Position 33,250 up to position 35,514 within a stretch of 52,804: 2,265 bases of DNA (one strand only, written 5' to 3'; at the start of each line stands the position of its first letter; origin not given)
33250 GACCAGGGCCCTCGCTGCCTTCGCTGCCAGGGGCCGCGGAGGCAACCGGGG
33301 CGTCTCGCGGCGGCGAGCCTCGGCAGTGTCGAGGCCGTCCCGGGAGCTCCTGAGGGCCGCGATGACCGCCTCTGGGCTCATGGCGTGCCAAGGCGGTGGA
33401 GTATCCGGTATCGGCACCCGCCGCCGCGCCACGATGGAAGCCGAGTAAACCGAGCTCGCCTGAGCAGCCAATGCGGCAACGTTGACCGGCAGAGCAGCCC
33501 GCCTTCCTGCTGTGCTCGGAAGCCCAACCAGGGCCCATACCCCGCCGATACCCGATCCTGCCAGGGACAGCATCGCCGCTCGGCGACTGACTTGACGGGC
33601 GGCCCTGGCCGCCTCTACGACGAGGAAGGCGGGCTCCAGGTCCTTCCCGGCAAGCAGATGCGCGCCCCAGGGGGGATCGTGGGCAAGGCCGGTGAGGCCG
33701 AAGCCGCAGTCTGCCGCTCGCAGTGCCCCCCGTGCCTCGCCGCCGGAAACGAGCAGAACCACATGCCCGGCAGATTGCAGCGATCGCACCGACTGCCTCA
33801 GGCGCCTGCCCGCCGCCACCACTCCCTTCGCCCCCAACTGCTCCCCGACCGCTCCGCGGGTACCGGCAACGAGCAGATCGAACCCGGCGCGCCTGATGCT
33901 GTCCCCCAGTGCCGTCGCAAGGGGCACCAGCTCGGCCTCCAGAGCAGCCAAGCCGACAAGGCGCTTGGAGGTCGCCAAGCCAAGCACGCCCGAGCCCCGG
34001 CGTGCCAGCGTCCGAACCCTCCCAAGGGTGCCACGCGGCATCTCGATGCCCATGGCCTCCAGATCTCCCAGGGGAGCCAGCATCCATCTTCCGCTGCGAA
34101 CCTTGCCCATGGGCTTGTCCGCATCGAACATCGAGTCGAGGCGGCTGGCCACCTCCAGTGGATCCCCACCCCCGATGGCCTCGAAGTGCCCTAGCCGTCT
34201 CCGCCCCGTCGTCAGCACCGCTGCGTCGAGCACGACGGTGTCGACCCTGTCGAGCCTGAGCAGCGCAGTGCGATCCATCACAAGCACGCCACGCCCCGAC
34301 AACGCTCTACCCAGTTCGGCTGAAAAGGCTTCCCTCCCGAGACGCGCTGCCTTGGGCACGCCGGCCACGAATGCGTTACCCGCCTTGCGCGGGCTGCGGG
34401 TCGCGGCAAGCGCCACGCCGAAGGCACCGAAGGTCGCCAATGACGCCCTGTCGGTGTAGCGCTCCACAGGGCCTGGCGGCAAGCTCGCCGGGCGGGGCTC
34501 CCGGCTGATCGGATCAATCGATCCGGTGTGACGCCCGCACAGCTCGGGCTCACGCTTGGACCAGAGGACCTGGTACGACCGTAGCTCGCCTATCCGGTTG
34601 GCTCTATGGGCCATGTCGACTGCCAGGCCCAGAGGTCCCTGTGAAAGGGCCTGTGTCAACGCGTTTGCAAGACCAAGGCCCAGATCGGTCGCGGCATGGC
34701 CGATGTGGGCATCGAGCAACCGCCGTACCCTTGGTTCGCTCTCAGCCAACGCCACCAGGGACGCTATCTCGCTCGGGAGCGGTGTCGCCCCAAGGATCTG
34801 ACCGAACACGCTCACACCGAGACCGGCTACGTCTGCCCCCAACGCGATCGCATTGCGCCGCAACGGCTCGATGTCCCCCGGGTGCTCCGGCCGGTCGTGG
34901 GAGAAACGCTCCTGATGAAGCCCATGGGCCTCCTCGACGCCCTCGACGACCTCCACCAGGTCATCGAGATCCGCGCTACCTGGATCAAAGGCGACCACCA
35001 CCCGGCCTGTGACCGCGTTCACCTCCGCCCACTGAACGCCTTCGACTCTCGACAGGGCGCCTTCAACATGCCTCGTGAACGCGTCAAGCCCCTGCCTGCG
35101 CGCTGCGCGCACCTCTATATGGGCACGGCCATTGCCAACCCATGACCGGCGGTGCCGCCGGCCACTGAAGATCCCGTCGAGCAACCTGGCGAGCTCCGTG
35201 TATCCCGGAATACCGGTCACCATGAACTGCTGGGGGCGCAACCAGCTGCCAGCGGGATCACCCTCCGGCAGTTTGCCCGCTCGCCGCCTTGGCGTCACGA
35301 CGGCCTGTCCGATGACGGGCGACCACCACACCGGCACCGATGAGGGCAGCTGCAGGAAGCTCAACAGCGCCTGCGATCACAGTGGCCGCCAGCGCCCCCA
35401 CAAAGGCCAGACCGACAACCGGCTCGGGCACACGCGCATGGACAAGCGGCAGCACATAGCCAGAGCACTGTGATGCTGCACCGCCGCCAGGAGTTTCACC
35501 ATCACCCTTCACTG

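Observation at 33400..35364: The N-terminal 650 aa of the giant ATPase are a decayed, catalytically dead P1B-type ATPase module fused to an intact pump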

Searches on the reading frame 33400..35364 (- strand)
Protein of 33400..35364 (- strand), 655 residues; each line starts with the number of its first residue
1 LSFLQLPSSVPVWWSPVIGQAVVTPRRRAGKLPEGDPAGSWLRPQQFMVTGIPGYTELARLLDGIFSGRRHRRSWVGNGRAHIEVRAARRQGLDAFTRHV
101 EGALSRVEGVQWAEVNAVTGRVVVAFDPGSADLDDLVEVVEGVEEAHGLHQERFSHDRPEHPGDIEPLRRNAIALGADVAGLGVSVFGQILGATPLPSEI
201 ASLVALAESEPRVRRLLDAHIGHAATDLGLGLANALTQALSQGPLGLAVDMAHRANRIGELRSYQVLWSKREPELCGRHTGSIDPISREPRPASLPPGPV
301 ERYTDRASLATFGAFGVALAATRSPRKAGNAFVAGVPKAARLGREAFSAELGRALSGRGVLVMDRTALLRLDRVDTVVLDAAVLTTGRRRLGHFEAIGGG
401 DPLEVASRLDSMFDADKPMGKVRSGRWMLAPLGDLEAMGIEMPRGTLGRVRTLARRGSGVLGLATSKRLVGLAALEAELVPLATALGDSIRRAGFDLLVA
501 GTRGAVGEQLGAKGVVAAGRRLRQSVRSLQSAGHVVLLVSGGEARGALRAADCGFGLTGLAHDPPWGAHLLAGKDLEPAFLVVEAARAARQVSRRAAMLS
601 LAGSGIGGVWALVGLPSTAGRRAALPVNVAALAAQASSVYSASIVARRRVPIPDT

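Call 3: search_protein_families(library=pfam, proteins=[window:33400-35364:-], max_evalue=10)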
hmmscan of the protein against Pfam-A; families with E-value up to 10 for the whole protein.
window:33400-35364:- (655 aa): 2 families
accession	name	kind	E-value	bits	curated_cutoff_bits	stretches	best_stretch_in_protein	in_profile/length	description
PF00403.32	HMA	-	9.5e-06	26.4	24.8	1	98-142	14-58/62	Heavy-metal-associated domain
PF03319.19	EutN_CcmL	-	0.22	12.5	25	1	116-147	34-65/83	Ethanolamine utilisation protein EutN/carboxysome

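Call 4: search_protein_families(library=ncbifam, proteins=[window:33400-35364:-], max_evalue=10)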
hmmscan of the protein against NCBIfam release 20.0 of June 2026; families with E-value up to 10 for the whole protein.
window:33400-35364:- (655 aa): 7 families
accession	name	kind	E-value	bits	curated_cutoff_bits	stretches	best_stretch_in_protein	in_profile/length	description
NF033795.1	chaper_CopZ_Bs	exception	0.00013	22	91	1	99-141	17-59/66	copper chaperone CopZ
NF047957.1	CopZ_AFE_1862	equivalog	0.00036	20.9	85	1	98-141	15-55/62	CopZ family metallochaperone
NF041115.1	UxxU_metal_bind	equivalog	0.00077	19.6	95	1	100-142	22-64/74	metal-binding (seleno)protein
NF033794.2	chaper_CopZ_Eh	exception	0.018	15.1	95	1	99-143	17-61/68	copper chaperone CopZ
TIGR02052.1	MerP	equivalog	0.029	14.9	92.55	1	100-136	41-77/92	mercury resistance system periplasmic binding protein MerP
TIGR00003.1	TIGR00003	subfamily_domain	0.12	12.6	62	1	99-140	17-58/66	copper ion binding protein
TIGR01494.1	ATPase_P-type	subfamily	0.14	10.5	62.3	1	450-558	298-411/478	HAD-IC family P-type ATPase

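Call 5: search_solved_structures(query=window:33400-35364:-, max_evalue=10, show_alignments=3)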
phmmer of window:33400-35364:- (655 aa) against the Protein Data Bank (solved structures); distinct sequences matched with E-value up to 10: 48.
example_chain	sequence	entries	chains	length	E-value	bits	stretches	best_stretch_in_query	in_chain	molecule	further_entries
1p6t_A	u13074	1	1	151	0.0015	21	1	95-142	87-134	Potential copper-transporting ATPase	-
7xuk_A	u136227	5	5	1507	0.0015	20.9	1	97-171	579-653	Copper-transporting ATPase 2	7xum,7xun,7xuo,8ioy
2rml_A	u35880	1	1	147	0.0097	18.3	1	95-142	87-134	Copper-transporting P-type ATPase copA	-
7si3_A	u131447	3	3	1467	0.032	16.6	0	97-169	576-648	P-type Cu(+) transporter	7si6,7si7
2ofg_X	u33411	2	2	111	0.055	15.8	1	98-131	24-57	Zinc-transporting ATPase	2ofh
1jww_A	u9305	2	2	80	0.13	14.5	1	95-143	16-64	Potential copper-transporting ATPase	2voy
1kqk_A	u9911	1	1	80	0.13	14.5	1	95-143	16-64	POTENTIAL COPPER-TRANSPORTING ATPASE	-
2ew9_A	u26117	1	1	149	0.18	14.1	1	96-143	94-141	Copper-transporting ATPase 2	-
9qx6_A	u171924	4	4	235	0.22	13.8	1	81-200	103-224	Retinoic acid receptor RXR-alpha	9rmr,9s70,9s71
4rmd_A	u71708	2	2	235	0.22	13.8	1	81-200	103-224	Retinoic acid receptor RXR-alpha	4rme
1xv9_A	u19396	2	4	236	0.22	13.8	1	81-200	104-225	Retinoic acid receptor RXR-alpha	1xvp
5ec9_A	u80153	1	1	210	0.22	13.8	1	81-198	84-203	Retinoic acid receptor RXR-alpha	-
1xdk_A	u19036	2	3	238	0.22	13.8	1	81-200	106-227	Retinoic acid receptor RXR-alpha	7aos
1fm6_A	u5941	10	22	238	0.23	13.8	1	81-200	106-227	RETINOIC ACID RECEPTOR RXR-ALPHA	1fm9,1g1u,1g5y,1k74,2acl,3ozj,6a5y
7pdq_A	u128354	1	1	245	0.23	13.7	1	82-200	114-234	Retinoic acid receptor RXR-alpha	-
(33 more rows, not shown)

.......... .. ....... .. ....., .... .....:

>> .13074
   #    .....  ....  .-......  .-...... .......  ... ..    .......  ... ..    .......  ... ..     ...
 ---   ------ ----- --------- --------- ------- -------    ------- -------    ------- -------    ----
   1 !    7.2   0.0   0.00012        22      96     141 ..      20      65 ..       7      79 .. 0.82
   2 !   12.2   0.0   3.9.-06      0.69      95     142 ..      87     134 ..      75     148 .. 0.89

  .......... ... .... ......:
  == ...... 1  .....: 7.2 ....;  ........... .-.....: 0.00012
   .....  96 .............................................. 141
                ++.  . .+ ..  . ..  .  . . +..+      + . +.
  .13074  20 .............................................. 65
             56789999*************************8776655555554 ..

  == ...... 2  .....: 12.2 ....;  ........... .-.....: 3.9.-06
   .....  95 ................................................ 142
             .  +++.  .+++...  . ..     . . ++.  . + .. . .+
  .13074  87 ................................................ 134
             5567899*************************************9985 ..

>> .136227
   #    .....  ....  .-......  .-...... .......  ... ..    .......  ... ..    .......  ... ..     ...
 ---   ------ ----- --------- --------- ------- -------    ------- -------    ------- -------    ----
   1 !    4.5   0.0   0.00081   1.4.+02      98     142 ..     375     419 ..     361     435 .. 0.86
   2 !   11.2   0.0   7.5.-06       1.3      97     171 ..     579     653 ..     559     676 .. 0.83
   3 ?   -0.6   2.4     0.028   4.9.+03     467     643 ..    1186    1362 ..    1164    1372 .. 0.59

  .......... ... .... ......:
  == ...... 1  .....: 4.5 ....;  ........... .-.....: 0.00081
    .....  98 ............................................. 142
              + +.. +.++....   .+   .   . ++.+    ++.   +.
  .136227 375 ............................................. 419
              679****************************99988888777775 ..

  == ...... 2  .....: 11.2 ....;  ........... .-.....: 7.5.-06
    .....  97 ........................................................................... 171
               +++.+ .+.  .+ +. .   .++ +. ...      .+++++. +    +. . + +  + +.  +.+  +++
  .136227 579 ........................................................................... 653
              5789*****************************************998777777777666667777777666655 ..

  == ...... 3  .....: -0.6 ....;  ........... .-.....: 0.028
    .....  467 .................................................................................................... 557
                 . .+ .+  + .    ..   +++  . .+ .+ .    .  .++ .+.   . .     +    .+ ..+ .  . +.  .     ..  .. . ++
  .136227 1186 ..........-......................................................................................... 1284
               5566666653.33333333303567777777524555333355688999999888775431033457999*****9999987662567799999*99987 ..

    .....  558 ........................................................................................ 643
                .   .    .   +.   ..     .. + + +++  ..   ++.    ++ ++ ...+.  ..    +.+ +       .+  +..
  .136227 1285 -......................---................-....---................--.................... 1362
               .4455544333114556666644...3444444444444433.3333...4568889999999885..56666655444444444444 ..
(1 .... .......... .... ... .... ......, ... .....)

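Call 6: find_homologous_proteins(query=window:33400-35364:-, max_evalue=0.001)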
Query window:33400-35364:- (655 aa): 71 proteins with E <= 0.001 among 8000 candidates.
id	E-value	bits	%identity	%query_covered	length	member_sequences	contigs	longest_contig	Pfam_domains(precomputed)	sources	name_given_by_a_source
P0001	9.9e-168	578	54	90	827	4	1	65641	PF00122.26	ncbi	-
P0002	1.2e-159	552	53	82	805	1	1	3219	PF00122.26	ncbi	ncbi:MAG: hypothetical protein ACLQPH_11490, partial [Acidimicrobiales bacterium]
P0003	3.1e-158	547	51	91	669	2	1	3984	-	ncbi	-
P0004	6.1e-158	546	51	88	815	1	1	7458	PF00122.26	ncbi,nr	ncbi:MAG: hypothetical protein M3256_09920, partial [Actinomycetota bacterium]|nr:hypothetical prote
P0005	7.5e-151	523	50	90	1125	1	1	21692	PF00690.32,PF00122.26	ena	-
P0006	5.6e-145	503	49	82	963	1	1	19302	PF00122.26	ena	-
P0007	4.7e-143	497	52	81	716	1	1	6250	PF00122.26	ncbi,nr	ncbi:MAG TPA: cation-transporting P-type ATPase, partial [Acidimicrobiales bacterium]|nr:cation-tran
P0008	1.9e-142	495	54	74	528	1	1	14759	-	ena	-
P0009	3.8e-139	484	48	86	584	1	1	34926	-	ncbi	ncbi:MAG TPA: hypothetical protein VGK51_00005, partial [Actinomycetota bacterium]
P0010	1.9e-138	482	48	89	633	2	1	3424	-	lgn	-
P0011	2.7e-138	481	57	62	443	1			-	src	-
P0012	4.7e-132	460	58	45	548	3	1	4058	-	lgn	-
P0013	1.2e-130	456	47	82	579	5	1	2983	-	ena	-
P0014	7.2e-129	450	48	81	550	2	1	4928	-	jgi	jgi:cation-transporting P-type ATPase I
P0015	8.9e-128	446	58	45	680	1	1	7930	PF00122.26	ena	-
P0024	2.7e-114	402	43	89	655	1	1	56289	-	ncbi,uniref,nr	ncbi:heavy metal translocating P-type ATPase [Planosporangium thailandense]|uniref:Heavy metal trans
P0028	4.6e-106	375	45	75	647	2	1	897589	-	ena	-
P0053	9.0e-76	275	36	88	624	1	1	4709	-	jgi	jgi:cation-transporting P-type ATPase I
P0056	6.9e-73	265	35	91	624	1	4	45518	-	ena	-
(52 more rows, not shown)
